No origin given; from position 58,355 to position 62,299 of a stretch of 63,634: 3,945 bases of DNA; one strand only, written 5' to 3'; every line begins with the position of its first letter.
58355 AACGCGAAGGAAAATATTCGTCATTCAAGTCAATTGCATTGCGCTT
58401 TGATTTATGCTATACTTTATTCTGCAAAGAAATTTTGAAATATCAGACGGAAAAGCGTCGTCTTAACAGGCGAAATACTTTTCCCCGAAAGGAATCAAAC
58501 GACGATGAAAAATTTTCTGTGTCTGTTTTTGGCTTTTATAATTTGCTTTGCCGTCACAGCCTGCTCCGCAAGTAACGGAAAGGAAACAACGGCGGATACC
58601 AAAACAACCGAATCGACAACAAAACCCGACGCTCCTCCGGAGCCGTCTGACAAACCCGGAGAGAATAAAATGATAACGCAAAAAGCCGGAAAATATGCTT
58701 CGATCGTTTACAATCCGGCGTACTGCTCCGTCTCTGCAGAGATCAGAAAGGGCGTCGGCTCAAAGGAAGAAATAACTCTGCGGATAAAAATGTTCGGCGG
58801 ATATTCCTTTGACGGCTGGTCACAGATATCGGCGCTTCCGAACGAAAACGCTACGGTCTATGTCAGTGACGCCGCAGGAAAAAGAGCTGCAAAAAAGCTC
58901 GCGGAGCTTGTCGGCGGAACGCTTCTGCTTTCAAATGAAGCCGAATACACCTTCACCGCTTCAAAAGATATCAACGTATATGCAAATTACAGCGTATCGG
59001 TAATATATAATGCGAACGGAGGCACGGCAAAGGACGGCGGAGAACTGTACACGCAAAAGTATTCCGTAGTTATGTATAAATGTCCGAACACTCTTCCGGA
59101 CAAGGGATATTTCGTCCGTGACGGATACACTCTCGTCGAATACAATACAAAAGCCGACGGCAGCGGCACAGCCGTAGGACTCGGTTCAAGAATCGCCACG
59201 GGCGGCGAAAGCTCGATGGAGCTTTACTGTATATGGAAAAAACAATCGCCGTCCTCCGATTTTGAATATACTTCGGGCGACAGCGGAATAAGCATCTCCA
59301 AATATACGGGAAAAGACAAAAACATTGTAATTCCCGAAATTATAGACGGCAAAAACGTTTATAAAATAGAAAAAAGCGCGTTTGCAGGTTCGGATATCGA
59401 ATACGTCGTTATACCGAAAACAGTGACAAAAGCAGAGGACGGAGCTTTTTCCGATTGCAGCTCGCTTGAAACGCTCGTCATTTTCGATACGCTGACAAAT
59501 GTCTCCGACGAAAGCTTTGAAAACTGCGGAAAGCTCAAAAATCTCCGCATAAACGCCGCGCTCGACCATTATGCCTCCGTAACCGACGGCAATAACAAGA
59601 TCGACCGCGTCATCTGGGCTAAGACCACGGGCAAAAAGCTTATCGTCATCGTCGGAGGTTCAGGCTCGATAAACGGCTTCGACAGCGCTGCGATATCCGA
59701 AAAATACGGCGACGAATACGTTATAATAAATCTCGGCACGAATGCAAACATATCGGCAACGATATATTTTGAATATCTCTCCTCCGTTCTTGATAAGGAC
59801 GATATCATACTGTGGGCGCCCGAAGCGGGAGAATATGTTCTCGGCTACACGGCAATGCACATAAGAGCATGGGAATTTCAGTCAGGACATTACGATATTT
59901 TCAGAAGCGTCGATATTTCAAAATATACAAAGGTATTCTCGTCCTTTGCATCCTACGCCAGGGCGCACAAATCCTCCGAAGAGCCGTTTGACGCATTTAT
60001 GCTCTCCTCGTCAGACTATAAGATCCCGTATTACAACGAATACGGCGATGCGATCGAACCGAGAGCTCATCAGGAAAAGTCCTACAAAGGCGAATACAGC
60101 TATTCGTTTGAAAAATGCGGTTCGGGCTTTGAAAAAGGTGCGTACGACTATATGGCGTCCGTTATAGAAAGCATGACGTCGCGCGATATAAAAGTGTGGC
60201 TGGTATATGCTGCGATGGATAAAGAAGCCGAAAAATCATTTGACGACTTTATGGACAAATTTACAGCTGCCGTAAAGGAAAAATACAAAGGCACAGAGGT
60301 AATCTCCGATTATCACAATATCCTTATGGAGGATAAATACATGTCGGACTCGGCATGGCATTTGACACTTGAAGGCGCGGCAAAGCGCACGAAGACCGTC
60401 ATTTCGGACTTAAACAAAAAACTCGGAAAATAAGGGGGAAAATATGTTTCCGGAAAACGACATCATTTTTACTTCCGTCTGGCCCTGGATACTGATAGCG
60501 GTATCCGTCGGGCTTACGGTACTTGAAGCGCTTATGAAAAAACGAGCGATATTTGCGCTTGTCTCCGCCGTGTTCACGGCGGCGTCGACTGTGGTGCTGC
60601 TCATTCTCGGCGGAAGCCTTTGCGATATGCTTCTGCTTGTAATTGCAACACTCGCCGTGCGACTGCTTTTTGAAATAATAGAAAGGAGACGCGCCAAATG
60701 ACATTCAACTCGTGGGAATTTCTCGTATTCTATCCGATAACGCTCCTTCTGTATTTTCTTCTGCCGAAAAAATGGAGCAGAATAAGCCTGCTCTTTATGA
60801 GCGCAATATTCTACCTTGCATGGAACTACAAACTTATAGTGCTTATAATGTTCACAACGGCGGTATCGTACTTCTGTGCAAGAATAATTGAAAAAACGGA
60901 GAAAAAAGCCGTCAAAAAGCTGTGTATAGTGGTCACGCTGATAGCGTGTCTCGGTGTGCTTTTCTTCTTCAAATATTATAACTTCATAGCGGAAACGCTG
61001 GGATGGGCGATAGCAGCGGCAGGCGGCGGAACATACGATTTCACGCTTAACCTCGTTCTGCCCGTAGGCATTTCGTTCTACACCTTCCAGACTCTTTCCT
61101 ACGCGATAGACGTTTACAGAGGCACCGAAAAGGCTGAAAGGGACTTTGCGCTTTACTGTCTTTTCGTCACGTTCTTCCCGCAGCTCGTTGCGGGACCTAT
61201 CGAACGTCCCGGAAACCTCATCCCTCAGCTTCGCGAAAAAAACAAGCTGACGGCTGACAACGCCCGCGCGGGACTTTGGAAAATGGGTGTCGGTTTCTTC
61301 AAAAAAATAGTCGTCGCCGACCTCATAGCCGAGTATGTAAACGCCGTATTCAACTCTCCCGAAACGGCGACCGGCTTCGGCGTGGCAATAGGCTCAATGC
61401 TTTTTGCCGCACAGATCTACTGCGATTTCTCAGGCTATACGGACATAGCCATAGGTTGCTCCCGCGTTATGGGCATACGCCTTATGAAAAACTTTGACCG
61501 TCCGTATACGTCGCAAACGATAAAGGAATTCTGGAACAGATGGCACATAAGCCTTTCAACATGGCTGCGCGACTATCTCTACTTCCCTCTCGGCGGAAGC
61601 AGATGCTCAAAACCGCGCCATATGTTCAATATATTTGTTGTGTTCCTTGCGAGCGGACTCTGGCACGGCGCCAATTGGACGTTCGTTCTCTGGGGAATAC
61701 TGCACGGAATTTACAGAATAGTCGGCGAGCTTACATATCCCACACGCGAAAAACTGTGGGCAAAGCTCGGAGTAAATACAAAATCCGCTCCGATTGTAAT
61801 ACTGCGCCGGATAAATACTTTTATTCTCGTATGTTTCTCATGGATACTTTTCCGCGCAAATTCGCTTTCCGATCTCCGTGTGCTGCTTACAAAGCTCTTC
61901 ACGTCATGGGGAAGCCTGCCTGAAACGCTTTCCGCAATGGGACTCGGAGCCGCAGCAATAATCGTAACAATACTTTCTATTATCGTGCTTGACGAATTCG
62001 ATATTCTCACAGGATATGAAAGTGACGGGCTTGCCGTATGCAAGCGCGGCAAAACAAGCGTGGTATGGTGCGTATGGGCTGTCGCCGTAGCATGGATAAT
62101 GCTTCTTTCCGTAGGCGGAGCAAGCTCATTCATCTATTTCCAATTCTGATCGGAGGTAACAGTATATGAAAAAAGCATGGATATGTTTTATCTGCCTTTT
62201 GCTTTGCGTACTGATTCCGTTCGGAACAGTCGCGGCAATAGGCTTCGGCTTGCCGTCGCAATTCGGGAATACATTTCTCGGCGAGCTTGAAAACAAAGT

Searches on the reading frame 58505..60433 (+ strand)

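Call 49: search_protein_families(library=pfam, proteins=[window:58505-60433:+], max_evalue=0.00001)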
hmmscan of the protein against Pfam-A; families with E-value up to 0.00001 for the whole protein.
window:58505-60433:+ (642 aa): 1 family
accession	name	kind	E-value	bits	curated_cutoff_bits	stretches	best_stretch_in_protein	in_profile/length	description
PF13306.12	LRR_5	-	3.3e-14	53.3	27.7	1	282-352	42-111/127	BspA type Leucine rich repeat region (6 copies)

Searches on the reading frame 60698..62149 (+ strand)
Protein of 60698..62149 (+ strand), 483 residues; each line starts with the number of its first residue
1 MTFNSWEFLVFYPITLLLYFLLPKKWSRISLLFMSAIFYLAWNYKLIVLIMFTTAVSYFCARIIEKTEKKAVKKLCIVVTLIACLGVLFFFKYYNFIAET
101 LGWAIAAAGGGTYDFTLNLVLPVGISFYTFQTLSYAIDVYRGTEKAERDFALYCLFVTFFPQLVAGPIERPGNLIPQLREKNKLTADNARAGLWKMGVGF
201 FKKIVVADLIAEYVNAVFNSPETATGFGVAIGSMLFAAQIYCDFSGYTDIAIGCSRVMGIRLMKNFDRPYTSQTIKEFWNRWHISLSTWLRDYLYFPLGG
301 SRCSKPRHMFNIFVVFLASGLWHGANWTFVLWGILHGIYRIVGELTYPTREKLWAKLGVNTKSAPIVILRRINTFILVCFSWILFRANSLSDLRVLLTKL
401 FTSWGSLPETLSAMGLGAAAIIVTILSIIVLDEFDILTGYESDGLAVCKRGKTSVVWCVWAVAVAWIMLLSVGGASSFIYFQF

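Call 49: search_protein_families(library=pfam, proteins=[window:60698-62149:+], max_evalue=0.00001)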
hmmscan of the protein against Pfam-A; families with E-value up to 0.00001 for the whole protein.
window:60698-62149:+ (483 aa): 2 families
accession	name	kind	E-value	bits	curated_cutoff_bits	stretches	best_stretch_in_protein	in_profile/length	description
PF03062.24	MBOAT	-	6.6e-31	108.3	27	1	150-356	81-307/337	MBOAT, membrane-bound O-acyltransferase family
PF13813.11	MBOAT_2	-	2.5e-07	31.3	25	1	265-325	4-66/85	Membrane bound O-acyl transferase family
